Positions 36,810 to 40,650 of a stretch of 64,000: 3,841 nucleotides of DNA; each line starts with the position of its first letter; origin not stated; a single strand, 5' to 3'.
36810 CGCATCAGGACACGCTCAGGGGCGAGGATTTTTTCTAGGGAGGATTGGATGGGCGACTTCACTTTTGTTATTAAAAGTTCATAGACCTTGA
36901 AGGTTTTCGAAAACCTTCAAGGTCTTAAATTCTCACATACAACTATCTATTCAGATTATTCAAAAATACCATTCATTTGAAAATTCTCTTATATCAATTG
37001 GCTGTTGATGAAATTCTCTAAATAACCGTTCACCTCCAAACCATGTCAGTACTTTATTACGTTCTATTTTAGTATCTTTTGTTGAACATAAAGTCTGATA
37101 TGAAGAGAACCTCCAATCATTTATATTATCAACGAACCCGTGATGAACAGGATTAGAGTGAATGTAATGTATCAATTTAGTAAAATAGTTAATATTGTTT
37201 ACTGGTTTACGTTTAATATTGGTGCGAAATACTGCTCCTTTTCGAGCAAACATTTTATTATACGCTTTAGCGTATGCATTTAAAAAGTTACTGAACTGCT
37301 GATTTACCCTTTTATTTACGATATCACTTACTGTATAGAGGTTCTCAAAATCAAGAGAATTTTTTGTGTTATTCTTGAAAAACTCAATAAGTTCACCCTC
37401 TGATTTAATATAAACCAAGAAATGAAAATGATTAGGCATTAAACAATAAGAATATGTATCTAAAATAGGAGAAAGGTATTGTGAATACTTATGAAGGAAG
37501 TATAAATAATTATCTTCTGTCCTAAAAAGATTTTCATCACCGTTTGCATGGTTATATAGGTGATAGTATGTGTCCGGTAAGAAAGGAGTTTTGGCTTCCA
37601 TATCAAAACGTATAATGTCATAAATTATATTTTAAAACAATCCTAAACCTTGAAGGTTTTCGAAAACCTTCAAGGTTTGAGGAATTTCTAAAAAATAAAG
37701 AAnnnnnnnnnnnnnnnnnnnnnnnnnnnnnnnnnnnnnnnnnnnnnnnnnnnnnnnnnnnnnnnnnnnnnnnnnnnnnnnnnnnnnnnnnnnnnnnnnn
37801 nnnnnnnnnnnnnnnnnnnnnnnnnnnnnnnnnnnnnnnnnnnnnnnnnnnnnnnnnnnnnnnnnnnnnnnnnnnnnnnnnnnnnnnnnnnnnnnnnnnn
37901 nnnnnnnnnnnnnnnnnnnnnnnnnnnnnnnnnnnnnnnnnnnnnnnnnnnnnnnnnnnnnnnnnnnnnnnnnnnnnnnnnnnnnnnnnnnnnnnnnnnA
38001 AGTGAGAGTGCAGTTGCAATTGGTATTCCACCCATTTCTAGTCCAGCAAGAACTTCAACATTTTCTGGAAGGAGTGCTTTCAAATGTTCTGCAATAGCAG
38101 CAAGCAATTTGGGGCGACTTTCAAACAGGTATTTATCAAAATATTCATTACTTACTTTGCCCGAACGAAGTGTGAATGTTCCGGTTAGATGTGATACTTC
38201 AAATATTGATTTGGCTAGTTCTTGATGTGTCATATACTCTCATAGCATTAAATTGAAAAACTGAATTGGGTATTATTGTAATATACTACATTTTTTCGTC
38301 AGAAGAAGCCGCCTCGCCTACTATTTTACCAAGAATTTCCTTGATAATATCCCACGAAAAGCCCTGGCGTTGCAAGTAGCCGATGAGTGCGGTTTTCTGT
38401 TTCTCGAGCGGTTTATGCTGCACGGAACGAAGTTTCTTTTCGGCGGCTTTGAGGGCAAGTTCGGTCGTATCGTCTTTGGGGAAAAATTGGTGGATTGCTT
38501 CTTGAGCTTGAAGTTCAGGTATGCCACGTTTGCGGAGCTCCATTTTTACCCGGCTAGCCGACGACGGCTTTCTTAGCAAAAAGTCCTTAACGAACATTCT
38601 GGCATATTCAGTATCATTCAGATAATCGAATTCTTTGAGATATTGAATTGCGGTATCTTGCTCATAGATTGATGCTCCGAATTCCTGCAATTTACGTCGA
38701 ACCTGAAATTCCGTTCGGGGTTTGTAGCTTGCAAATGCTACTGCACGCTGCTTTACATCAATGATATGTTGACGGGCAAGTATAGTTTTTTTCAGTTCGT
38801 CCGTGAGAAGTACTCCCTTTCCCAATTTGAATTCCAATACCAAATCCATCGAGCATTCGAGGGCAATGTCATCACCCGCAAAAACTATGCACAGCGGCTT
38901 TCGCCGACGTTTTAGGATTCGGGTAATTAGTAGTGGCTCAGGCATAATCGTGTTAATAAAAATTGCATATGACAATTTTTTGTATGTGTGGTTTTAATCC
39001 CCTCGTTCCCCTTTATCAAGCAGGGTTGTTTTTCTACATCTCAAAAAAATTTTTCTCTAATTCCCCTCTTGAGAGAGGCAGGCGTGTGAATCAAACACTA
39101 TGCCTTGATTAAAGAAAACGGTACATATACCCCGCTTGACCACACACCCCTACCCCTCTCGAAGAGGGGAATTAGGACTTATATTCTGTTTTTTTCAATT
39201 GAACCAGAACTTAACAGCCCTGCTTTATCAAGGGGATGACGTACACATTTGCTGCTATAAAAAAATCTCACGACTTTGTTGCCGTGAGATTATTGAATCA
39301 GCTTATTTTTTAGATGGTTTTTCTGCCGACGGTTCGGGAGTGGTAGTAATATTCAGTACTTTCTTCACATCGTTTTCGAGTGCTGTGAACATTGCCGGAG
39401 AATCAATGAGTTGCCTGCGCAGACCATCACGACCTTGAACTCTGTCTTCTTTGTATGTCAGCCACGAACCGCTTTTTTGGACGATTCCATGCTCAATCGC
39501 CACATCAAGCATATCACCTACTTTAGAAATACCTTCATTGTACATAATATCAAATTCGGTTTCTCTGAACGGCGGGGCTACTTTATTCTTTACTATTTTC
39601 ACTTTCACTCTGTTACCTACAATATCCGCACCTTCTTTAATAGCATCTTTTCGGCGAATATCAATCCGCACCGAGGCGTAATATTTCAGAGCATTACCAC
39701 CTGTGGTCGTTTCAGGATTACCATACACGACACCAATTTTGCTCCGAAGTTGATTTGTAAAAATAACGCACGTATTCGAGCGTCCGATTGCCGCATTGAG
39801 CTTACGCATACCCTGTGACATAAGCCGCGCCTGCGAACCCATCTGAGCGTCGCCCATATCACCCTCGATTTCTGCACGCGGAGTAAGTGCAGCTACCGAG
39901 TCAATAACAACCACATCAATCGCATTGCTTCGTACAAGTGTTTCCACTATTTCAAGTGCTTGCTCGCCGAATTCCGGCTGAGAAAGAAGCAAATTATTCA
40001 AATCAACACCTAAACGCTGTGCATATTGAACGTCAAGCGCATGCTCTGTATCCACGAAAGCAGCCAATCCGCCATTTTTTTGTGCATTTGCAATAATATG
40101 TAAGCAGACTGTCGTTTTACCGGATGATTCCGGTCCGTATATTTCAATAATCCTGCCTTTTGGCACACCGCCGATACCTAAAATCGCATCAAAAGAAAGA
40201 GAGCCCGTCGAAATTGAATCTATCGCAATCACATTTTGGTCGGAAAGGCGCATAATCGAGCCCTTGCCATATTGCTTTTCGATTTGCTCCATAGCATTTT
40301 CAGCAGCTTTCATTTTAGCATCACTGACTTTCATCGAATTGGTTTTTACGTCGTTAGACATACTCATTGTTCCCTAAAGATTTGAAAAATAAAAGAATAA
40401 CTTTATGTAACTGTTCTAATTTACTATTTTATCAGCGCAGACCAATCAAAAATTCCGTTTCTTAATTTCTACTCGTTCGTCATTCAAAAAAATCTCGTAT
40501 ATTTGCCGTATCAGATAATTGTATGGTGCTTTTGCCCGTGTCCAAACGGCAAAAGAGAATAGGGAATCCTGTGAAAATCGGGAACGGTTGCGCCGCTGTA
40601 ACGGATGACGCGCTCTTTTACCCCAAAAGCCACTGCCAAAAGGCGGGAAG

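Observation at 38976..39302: Nested long inverted repeat of about 230 bp occupying the recA-recX spacer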

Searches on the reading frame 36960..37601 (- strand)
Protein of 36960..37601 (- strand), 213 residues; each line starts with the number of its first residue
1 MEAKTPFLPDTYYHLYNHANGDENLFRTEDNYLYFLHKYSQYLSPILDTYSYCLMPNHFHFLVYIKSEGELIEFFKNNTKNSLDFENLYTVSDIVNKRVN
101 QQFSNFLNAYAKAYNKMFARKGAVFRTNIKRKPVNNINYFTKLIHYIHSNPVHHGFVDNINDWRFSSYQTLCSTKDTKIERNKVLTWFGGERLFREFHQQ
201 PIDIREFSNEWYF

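Call 26: search_protein_families(library=pfam, proteins=[window:36960-37601:-], max_evalue=0.01)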
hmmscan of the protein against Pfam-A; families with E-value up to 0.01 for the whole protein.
window:36960-37601:- (213 aa): 0 families

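Call 41: search_protein_families(library=ncbifam, proteins=[window:36960-37601:-], max_evalue=10)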
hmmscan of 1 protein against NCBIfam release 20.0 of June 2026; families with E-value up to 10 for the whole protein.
window:36960-37601:- (213 aa): 1 family
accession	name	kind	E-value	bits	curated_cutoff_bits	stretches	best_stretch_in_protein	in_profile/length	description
NF047646.1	REP_Tyr_transpos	equivalog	9.9e-13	48.2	80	1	22-166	21-146/146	REP-associated tyrosine transposase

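Call 42: search_solved_structures(query=window:36960-37601:-, max_evalue=10, show_alignments=2)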
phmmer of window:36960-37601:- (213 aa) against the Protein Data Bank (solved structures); distinct sequences matched with E-value up to 10: 2.
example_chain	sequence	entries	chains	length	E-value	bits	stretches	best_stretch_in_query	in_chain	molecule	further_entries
4er8_A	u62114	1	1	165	0.0019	21.3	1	131-170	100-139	TnpArep for protein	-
5vem_A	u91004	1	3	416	2.1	11.4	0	108-166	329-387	Ectonucleotide pyrophosphatase/phosphodiesterase family member 5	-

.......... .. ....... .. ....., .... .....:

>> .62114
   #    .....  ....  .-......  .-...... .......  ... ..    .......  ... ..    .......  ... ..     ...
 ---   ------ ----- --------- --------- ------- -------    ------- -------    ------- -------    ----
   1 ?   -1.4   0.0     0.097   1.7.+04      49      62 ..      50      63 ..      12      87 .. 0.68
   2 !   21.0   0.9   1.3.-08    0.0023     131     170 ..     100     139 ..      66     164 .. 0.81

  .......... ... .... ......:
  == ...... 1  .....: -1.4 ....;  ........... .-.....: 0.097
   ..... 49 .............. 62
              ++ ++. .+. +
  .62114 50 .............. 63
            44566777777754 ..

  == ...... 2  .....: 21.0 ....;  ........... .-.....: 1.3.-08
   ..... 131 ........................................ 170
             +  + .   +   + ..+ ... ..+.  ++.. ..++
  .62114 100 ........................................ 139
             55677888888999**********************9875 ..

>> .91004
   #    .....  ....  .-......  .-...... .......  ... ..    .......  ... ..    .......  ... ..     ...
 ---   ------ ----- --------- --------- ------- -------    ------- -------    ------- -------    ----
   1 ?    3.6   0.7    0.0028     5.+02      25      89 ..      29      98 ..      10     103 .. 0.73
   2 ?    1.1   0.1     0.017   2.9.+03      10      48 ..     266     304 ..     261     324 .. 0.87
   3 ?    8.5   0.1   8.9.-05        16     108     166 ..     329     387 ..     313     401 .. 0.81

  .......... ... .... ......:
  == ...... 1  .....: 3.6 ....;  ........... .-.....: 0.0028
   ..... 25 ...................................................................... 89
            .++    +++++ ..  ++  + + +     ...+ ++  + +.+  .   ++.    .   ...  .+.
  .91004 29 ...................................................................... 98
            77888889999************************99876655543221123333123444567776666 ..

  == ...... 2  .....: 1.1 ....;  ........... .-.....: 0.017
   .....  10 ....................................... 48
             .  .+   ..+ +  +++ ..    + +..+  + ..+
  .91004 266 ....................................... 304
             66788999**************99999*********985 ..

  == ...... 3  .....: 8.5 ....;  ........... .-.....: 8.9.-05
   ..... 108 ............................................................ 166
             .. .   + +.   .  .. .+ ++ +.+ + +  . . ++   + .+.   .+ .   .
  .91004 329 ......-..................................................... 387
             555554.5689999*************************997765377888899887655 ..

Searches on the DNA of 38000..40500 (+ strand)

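Call 6: search_rna_families(source=window, start=38000, end=40500, threshold=evalue, max_evalue=10)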
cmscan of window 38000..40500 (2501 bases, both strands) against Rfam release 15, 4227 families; matches with E-value up to 10: 4.
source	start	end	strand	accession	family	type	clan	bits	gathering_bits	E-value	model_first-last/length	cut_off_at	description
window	39054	39178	-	RF04133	MIR2646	Gene; miRNA;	-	27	245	0.0034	1-256/256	no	MIR2646 microRNA precursor family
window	39068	39163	+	RF03349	mir-3151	Gene; miRNA;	-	19.2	83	6.4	1-85/85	no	mir-3151 microRNA precursor family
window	40168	40352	-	RF02142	HOXA11-AS1_6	Gene; lncRNA;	-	15.6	50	2.2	1-179/179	no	HOXA11 antisense RNA 1 conserved region 6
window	38315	38333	-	RF02172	RFPL3-AS1_2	Gene; lncRNA;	-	11.8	40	8.5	1-71/71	no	RFPL3 antisense RNA 1 conserved region 2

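Call 29: search_dna_similar(query=window:39000-39240:+, collection=plasmids, mode=distant, max_evalue=0.01)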
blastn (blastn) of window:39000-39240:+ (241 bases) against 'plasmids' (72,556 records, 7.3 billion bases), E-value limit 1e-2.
No match.

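Call 31: search_rna_families(sources=[L084, L085, L095, L101, L130, L111, L112, L129, L096, L093, L118, L091, L138, L114, L102], threshold=gathering)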
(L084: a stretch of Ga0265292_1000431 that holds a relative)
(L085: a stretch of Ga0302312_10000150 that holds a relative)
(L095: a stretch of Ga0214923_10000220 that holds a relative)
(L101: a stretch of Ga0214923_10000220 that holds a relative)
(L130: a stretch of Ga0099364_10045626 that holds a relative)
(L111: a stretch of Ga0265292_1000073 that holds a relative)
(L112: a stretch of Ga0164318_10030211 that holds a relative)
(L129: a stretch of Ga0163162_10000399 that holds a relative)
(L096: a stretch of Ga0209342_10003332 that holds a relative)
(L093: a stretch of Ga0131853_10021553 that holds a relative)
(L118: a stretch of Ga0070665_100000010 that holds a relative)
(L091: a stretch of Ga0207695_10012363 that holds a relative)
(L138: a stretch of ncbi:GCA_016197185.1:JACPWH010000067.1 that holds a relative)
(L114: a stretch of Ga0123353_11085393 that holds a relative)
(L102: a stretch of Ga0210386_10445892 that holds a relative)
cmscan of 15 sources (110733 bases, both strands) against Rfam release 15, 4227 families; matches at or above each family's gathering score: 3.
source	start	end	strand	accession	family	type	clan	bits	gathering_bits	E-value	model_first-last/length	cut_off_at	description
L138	2193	2404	-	RF00174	Cobalamin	Cis-reg; riboswitch;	CL00101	87.3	31.5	6.2e-20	1-189/189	no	Cobalamin riboswitch aptamer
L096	8099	8173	+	RF00005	tRNA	Gene; tRNA;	CL00001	61.1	29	1.6e-10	1-71/71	no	tRNA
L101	12559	12641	+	RF00005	tRNA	Gene; tRNA;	CL00001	60.4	29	2.4e-10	1-71/71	no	tRNA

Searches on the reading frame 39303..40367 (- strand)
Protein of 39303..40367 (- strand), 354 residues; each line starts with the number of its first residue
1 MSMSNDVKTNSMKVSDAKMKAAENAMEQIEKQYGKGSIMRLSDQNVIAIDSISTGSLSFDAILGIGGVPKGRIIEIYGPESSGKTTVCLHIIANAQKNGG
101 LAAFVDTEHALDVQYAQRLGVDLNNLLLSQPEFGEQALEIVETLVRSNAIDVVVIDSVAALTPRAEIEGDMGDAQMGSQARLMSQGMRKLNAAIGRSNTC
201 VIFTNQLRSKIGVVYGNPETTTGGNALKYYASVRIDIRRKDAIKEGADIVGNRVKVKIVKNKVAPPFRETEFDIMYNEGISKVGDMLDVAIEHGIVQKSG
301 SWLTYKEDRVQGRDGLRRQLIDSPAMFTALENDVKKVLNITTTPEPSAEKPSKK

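Call 10: find_encoding_contigs(protein=window:39303-40367:-, flank=10000, max_places=10)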
Protein window:39303-40367:- (354 aa): 3 contigs read that carry it; 1 place shown.
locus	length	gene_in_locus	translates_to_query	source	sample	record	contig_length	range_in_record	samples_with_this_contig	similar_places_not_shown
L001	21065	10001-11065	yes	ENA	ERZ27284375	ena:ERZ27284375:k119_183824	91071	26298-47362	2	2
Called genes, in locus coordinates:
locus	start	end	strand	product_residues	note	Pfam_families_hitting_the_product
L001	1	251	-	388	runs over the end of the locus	PF01041:DegT_DnrJ_EryC1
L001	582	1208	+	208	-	-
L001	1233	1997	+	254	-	PF03009:GDPD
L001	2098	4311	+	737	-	PF13505:OMP_b-brl (weak), PF18884:TSP3_bac, PF00691:OmpA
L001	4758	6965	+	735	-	PF18884:TSP3_bac (weak), PF00691:OmpA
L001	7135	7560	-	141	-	PF01850:PIN (weak), PF13470:PIN_3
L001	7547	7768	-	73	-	-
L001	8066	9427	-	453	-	PF18962:Por_Secre_tail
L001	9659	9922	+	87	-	-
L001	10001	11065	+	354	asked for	PF00154:RecA_N, PF08423:Rad51, PF06745:ATPase (weak), PF27531:MT3502_N, PF21096:RecA_C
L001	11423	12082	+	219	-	PF21982:RecX_HTH1 (faint), PF02631:RecX_HTH2, PF21981:RecX_HTH3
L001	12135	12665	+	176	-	PF00156:Pribosyltran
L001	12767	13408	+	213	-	-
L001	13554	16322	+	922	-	PF01565:FAD_binding_4, PF02913:FAD-oxidase_C, PF12838:Fer4_7, PF13183:Fer4_8, PF13534:Fer4_17 (weak), PF02754:CCG (weak)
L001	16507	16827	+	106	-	-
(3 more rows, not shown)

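Call 11: find_related_loci(query=window:39306-40367:-, collection=genome_contigs, flank=4000)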
Query window:39306-40367:- (354 aa) in genome_contigs; peptide patterns used: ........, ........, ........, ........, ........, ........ (x = any residue, [..] = any of these).
600 stretches matched a pattern (row limit reached: there are more); 599 encode a relative of the query (tblastn E <= 1e-3); the best 80 are kept; 80 distinct loci.
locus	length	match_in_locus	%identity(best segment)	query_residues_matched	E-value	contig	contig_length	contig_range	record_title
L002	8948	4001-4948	81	27-342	1e-177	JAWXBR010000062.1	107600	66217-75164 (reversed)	MAG: bacterium isolate MP6IB1.81 k99_1686544, whole genome shotgun sequence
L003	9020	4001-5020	77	4-343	5e-175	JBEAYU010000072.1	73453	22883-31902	MAG: Bacteroidota bacterium isolate NASQAN2011_332_B_bin.40 scaffold_735237, whole genome shotgun sequence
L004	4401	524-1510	75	12-340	1e-180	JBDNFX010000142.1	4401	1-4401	MAG: Candidatus Kapaibacterium sp. isolate concoct.159.WLB k141_578256, whole genome shotgun sequence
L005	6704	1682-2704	72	4-344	3e-172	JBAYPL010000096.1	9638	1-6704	MAG: Candidatus Kapaibacterium sp. isolate SO_2016_LW2_137 scaffold15387_LW138R_2016, whole genome shotgun sequence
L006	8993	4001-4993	76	8-338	3e-171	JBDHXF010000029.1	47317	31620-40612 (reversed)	MAG: Chlorobiota bacterium isolate AS-MESO-3CA.21 NODE_2963_length_47317_cov_4.260605, whole genome shotgun sequence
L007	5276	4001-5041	73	1-347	2e-169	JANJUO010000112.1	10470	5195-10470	MAG: bacterium isolate RXS1_metabat.bin.37 RXS1_k141_30202, whole genome shotgun sequence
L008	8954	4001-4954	76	18-335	8e-169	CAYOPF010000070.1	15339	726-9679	MAG TPA_asm: uncultured Chloroherpeton sp. isolate binchicken_co37_4 genome assembly, contig: NODE_1734_length_15339_cov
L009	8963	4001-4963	76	18-338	2e-168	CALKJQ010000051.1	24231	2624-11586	MAG: Candidatus Kapabacteria bacterium isolate N1_Bin_MAXBIN__161_1 genome assembly, contig: c_000000278293, whole genom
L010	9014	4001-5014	69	1-338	7e-166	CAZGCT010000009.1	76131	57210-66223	MAG TPA_asm: uncultured Hyphomicrobiales bacterium isolate binchicken_co40_53 genome assembly, contig: NODE_343_length_7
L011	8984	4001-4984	71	6-335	3e-163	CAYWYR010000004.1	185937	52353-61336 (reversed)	MAG TPA_asm: uncultured Hyphomicrobiales bacterium isolate SRP063590_co1_58 genome assembly, contig: NODE_65_length_1859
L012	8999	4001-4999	68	18-348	9e-159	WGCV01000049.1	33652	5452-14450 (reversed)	MAG: Melioribacteraceae bacterium isolate S145_16 k151_285725, whole genome shotgun sequence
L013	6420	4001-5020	67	16-353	1e-156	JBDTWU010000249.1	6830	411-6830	MAG: bacterium isolate cluster4_bin.1 NODE_37855_length_6830_cov_5.194686, whole genome shotgun sequence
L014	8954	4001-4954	69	18-335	6e-155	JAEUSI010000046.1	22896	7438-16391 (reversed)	MAG: Ignavibacteria bacterium isolate new MAG-299 NODE_46_length_22896_cov_3.963013, whole genome shotgun sequence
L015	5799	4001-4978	66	16-341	1e-154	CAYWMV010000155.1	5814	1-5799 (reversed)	MAG TPA_asm: uncultured Ignavibacteriaceae bacterium isolate binchicken_co190_292 genome assembly, contig: NODE_21145_le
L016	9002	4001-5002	63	13-344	1e-143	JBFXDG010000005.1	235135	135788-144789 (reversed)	MAG: Gemmatimonadales bacterium isolate CA_2019_TPBS_88 NODE_476_length_235135_cov_7.082742_TPBS, whole genome shotgun s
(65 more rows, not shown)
